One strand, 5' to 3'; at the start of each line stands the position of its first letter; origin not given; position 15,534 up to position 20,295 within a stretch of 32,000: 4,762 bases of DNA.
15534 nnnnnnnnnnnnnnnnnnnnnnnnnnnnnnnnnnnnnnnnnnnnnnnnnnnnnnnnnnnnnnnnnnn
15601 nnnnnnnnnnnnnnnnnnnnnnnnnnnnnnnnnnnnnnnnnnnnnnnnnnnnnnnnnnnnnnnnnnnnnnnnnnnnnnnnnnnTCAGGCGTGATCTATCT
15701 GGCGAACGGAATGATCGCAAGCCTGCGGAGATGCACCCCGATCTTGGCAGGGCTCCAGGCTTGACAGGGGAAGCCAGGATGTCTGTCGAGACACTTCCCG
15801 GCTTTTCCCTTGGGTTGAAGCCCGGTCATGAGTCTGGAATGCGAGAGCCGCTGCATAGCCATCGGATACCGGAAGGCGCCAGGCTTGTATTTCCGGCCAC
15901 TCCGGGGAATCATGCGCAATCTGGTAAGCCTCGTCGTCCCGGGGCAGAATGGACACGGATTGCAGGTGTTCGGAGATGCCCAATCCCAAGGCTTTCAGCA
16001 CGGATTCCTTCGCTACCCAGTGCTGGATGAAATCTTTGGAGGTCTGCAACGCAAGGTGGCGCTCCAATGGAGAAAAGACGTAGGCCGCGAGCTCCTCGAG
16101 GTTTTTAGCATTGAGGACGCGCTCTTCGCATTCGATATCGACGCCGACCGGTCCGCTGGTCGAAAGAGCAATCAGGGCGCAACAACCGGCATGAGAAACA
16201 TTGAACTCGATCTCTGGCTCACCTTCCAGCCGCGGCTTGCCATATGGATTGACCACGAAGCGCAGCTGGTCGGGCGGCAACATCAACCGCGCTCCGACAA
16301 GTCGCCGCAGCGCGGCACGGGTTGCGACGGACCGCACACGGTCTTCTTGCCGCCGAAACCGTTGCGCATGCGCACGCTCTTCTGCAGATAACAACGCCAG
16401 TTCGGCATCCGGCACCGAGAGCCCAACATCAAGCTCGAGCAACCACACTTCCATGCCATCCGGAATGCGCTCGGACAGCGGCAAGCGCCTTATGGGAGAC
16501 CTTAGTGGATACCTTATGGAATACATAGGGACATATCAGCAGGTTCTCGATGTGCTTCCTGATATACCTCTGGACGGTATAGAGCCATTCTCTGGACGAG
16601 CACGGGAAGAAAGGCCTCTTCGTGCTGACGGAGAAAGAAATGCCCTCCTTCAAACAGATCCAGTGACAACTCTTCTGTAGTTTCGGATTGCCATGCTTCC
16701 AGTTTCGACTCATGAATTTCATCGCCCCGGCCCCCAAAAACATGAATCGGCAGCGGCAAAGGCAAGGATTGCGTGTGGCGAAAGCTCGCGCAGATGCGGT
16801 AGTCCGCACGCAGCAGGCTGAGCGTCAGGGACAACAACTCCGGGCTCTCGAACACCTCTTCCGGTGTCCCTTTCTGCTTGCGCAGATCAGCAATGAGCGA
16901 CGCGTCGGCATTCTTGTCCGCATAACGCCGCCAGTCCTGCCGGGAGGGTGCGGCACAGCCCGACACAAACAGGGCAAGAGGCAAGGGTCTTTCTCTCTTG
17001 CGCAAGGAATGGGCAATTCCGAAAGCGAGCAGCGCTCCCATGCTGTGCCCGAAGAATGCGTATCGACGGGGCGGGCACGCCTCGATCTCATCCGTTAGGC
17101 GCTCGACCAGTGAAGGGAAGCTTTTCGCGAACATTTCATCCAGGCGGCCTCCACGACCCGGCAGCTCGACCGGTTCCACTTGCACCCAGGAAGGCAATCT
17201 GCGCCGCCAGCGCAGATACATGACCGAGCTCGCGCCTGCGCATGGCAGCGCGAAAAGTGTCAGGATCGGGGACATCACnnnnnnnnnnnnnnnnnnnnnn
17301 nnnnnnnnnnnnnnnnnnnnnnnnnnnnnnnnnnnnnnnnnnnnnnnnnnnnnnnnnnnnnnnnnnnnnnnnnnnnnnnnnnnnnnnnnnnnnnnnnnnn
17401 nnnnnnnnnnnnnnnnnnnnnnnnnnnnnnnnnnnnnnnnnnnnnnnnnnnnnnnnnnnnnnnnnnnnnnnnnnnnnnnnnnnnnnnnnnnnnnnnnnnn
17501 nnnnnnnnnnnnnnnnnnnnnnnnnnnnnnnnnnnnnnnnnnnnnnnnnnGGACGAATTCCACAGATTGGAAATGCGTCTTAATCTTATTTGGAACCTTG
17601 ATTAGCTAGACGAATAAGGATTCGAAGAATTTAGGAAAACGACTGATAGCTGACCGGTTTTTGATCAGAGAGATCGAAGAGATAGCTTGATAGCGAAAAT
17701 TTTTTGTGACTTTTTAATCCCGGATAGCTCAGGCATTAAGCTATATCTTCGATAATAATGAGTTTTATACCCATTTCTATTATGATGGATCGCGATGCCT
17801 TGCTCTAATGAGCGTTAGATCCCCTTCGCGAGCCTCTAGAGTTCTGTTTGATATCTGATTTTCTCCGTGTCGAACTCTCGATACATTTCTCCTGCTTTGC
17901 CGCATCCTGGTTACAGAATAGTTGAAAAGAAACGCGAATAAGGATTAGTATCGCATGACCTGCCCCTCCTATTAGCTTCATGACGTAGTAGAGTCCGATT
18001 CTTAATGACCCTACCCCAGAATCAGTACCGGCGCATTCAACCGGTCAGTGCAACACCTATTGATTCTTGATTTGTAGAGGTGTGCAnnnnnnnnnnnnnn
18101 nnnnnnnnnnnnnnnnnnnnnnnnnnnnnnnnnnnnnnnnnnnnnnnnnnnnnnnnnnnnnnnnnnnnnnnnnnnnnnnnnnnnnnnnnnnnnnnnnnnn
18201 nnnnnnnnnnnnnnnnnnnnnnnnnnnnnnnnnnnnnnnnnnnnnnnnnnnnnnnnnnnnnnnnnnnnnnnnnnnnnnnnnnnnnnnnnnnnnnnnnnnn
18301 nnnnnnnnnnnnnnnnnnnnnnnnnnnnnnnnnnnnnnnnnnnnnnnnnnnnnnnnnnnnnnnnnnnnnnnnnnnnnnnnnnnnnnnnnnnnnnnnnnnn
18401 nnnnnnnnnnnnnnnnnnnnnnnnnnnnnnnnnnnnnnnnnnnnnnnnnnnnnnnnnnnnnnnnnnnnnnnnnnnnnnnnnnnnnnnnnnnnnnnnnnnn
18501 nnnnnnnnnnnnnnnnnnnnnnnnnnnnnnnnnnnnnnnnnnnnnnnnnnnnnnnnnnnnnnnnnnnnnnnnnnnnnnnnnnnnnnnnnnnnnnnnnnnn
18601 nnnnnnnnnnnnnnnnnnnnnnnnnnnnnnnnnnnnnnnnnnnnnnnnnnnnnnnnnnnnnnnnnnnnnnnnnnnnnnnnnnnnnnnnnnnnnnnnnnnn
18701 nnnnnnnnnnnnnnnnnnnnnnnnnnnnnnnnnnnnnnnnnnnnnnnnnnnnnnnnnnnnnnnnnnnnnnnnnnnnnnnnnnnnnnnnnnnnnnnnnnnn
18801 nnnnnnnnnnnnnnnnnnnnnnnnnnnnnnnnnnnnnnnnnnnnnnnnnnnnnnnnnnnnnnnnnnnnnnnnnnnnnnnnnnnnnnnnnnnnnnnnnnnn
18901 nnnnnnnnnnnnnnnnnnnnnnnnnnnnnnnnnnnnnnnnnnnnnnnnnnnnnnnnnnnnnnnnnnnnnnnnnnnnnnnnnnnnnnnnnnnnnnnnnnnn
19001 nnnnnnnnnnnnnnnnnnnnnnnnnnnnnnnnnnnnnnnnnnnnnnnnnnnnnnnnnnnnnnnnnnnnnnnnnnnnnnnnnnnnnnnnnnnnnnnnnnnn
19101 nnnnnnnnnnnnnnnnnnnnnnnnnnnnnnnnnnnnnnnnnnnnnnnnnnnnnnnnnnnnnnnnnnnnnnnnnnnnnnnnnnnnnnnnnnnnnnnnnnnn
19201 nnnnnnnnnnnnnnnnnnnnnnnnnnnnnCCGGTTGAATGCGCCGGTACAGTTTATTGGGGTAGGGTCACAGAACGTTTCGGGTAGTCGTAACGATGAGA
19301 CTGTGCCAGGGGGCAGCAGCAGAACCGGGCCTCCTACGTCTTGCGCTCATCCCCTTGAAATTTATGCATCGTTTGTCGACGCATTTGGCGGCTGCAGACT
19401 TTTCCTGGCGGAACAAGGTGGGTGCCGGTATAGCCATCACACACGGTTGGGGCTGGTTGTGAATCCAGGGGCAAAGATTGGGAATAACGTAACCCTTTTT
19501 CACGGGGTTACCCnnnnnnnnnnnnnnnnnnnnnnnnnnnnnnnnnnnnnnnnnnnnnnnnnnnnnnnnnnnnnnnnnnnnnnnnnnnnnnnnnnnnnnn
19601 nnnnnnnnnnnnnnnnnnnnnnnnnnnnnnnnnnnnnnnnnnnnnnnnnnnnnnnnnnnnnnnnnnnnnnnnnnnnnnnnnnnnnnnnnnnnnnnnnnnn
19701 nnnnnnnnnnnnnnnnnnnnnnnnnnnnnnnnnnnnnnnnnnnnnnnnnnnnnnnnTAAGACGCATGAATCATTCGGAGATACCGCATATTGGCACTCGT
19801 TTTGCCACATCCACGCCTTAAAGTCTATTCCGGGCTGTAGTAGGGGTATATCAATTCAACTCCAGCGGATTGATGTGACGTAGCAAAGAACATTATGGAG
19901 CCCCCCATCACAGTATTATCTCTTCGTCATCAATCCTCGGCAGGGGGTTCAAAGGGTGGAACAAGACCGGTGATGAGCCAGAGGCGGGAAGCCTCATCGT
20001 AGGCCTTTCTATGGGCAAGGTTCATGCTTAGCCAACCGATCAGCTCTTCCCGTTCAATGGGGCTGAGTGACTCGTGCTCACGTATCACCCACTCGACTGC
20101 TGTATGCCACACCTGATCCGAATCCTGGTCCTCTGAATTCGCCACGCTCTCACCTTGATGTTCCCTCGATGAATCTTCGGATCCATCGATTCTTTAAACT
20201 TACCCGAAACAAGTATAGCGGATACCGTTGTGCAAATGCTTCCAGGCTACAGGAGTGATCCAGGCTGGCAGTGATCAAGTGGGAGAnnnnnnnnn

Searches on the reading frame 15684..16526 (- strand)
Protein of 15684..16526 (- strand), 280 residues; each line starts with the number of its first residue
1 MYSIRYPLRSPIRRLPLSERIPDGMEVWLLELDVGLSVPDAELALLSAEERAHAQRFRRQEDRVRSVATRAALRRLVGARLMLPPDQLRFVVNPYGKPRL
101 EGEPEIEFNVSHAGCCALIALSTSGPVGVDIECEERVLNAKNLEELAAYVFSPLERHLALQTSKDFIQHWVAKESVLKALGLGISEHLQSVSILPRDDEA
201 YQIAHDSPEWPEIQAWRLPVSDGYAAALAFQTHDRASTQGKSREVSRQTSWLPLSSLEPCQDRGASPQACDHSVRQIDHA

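Call 4: search_protein_families(library=pfam, proteins=[window:15684-16526:-])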
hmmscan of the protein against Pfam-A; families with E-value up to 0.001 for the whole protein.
window:15684-16526:- (280 aa): 2 families
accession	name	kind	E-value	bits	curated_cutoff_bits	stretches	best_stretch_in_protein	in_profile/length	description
PF01648.25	ACPS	-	5.8e-15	55.7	25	1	126-228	1-110/111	4'-phosphopantetheinyl transferase superfamily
PF22624.1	AASDHPPT_N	-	4.3e-11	43.4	27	1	43-120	14-96/100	4'-phosphopantetheinyl transferase, N-terminal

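Call 8: search_protein_families(library=ncbifam, proteins=[window:15684-16526:-], max_evalue=0.01)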
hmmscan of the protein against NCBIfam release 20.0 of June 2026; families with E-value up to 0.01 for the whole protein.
window:15684-16526:- (280 aa): 5 families
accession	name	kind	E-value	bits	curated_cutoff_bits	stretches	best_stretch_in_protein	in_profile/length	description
NF042922.1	4PPT_HetI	equivalog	7.6e-27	94.1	370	1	22-231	16-225/235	4'-phosphopantetheinyl transferase HetI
NF047349.1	4PPT_AusB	equivalog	3.4e-10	39.7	225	1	54-193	29-161/205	aureusimine biosynthesis 4'-phosphopantetheinyl transferase AusB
NF007676.0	PRK10351.1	equivalog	1e-09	38.3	174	1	62-190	30-153/195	4'-phosphopantetheinyl transferase AcpT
TIGR00556.1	pantethn_trn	domain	1.1e-07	32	45.35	1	125-194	3-81/128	phosphopantetheine--protein transferase domain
NF011250.0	PRK14656.1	equivalog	0.0022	18.1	175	1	129-188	10-71/126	holo-[acyl-carrier-protein] synthase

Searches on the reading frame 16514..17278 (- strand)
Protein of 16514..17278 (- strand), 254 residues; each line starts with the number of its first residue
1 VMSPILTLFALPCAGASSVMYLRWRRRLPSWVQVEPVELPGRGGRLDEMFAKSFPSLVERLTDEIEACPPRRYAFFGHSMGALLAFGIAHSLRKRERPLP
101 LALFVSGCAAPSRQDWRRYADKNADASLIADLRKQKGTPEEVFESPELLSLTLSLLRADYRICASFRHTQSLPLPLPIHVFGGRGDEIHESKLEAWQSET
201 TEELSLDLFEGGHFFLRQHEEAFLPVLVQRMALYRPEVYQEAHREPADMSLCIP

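Call 4: search_protein_families(library=pfam, proteins=[window:16514-17278:-])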
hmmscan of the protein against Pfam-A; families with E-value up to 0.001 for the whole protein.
window:16514-17278:- (254 aa): 2 families
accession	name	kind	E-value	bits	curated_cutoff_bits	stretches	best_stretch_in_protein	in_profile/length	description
PF00975.26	Thioesterase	-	8.3e-48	164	26.4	1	7-223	2-218/226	Thioesterase domain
PF12697.13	Abhydrolase_6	-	5.5e-07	30.9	26.3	1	11-223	4-214/217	Alpha/beta hydrolase family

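Call 8: search_protein_families(library=ncbifam, proteins=[window:16514-17278:-], max_evalue=0.01)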
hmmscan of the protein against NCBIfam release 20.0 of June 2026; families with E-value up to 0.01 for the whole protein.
window:16514-17278:- (254 aa): 4 families
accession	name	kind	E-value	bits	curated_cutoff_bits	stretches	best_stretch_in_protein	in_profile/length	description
NF051488.1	bifunc_PcaDC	exception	3.3e-05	23.2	390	1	9-121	16-126/375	bifunctional 3-oxoadipate enol-lactonase/4-carboxymuconolactone decarboxylase PcaDC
NF011457.0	PRK14875.1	equivalog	8.6e-05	21.7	307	1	33-97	160-224/372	acetoin dehydrogenase dihydrolipoyllysine-residue acetyltransferase subunit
TIGR01738.1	bioH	equivalog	0.00039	20.1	206.95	1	15-133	14-125/245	pimeloyl-ACP methyl ester esterase BioH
NF040607.1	mycolic_Pks13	equivalog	0.0017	15.8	2100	1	7-97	1425-1506/1680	polyketide synthase Pks13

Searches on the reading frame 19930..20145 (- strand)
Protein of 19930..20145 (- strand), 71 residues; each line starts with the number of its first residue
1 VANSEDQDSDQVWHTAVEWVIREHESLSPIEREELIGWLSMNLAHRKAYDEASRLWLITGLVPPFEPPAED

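Call 8: search_protein_families(library=ncbifam, proteins=[window:19930-20145:-], max_evalue=0.01)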
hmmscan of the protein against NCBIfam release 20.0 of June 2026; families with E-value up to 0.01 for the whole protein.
window:19930-20145:- (71 aa): 0 families

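Call 19: search_protein_families(library=pfam, proteins=[window:19933-20145:-], max_evalue=10)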
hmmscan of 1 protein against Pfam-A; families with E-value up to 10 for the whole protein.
seq(71 aa): 1 family
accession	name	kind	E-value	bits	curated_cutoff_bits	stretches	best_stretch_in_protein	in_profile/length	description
PF16220.10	DUF4880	-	7.7e-07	29.3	25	1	16-55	3-43/43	Domain of unknown function (DUF4880)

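Call 49: find_homologous_proteins(query=window:19933-20145:-)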
Query seq(71 aa) (71 aa): 6 proteins with E <= 0.001 among 6 candidates.
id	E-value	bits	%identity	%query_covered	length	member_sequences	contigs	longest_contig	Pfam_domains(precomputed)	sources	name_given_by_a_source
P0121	1.4e-37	144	92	100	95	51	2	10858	PF16220.11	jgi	-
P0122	2.5e-36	140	90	100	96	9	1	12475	PF16220.11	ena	-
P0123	4.4e-33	130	82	100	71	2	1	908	PF16220.11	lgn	-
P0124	5.6e-33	130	86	99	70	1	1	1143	PF16220.11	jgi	jgi:transmembrane sensor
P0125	5.8e-31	123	81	94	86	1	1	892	PF16220.11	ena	-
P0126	5.4e-28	114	79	94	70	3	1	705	PF16220.11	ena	-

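Call 63: search_solved_structures(query=A2, max_evalue=1, show_alignments=2)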
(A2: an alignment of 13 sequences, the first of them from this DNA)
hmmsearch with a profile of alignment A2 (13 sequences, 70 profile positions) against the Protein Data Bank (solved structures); distinct sequences matched with E-value up to 1: 1.
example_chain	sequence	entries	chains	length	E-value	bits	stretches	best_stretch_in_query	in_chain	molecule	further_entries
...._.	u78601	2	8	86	0.48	13.7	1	12-50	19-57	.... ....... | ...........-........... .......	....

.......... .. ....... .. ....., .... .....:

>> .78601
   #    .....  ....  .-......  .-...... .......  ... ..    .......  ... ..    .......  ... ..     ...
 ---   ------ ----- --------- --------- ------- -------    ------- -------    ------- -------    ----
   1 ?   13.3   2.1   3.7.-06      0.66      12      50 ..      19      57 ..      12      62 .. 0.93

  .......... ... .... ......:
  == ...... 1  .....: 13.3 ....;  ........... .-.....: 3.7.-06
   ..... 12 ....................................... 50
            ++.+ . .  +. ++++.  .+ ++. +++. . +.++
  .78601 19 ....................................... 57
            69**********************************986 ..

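Call 75: predict_structure(alignment_id=A3)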
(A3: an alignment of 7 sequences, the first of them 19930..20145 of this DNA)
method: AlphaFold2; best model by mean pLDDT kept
length: 71 residues; sequences in the alignment: 7
mean_pLDDT: 81.0   pTM: 0.65
mean pLDDT of the five models: 81.0, 80.5, 80.1, 77.7, 72.6
residues with pLDDT >= 90: 35; 70-90: 18; 50-70: 13; < 50: 5
segments of 3 or more residues with pLDDT < 50: 1-3
pLDDT, mean of each block of 10 residues (from residue 1): 63 91 90 95 93 86 52 55
secondary structure, 60 per line:
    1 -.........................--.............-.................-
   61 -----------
elements in order: H2-26 H29-41 H43-59

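Call 77: fold_search(model_id=the predicted structure, library=pdb)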
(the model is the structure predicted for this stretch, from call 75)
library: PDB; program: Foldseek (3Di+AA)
matches with E <= 10: 20; with E <= 0.001: 0
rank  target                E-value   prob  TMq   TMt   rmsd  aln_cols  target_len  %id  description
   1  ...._D                2.4e+00  0.80  0.66  0.76   1.3        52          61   15  Crystal Structure of the Cytoplasmic Domain of the Pseudomonas putida Anti-sigma Factor PupR (released 2015-09-09)
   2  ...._C                3.0e+00  0.72  0.66  0.80   1.3        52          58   15  Crystal Structure of the Cytoplasmic Domain of the Pseudomonas putida Anti-sigma Factor PupR (released 2015-09-09)
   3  8bjw_C                5.1e+00  0.15  0.48  0.39   5.4        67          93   13  Structure of Tupaia Paramyxovirus C protein (released 2023-08-30)
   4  1lp1_B                6.2e+00  0.08  0.31  0.38   8.1        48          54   17  Protein Z in complex with an in vitro selected affibody (released 2003-03-18)
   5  8da7_B                6.6e+00  0.08  0.30  0.37   8.0        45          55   16  Coevolved affibody-Z domain pair LL1.c6 (released 2023-07-26)
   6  3lof_E                7.0e+00  0.07  0.35  0.31   9.2        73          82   15  C-terminal domain of human heat shock 70kDa protein 1B. (released 2010-02-16)
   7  8da5_A                7.5e+00  0.08  0.30  0.35   7.9        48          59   14  Coevolved affibody-Z domain pair LL1.c4 (released 2023-07-26)
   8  9nkp_A                8.0e+00  0.07  0.30  0.36   8.7        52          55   15  Coevolved affibody pair A5B5 (released 2026-02-04)
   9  8da4_C                8.6e+00  0.07  0.30  0.35   8.0        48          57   14  Coevolved affibody-Z domain pair LL1.c2 (released 2023-07-26)
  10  8da5_B                8.6e+00  0.06  0.29  0.34   8.8        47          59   15  Coevolved affibody-Z domain pair LL1.c4 (released 2023-07-26)
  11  8da5_D                8.6e+00  0.06  0.29  0.34   9.5        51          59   16  Coevolved affibody-Z domain pair LL1.c4 (released 2023-07-26)
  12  8da3_B                8.6e+00  0.06  0.28  0.35   8.1        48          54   14  Coevolved affibody-Z domain pair LL1.c1 (released 2023-07-26)
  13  4heo_B                8.6e+00  0.06  0.30  0.34   8.5        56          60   12  Hendra virus Phosphoprotein C terminal domain (released 2013-10-09)
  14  4zmd_B                9.1e+00  0.06  0.29  0.35   8.4        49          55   18  C domain of staphylococcal protein A mutant - Q9W (released 2015-07-15)
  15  3e68_B                9.1e+00  0.05  0.28  0.06   8.7        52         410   15  Structure of murine INOS oxygenase domain with inhibitor AR-C130232 (released 2008-10-07)
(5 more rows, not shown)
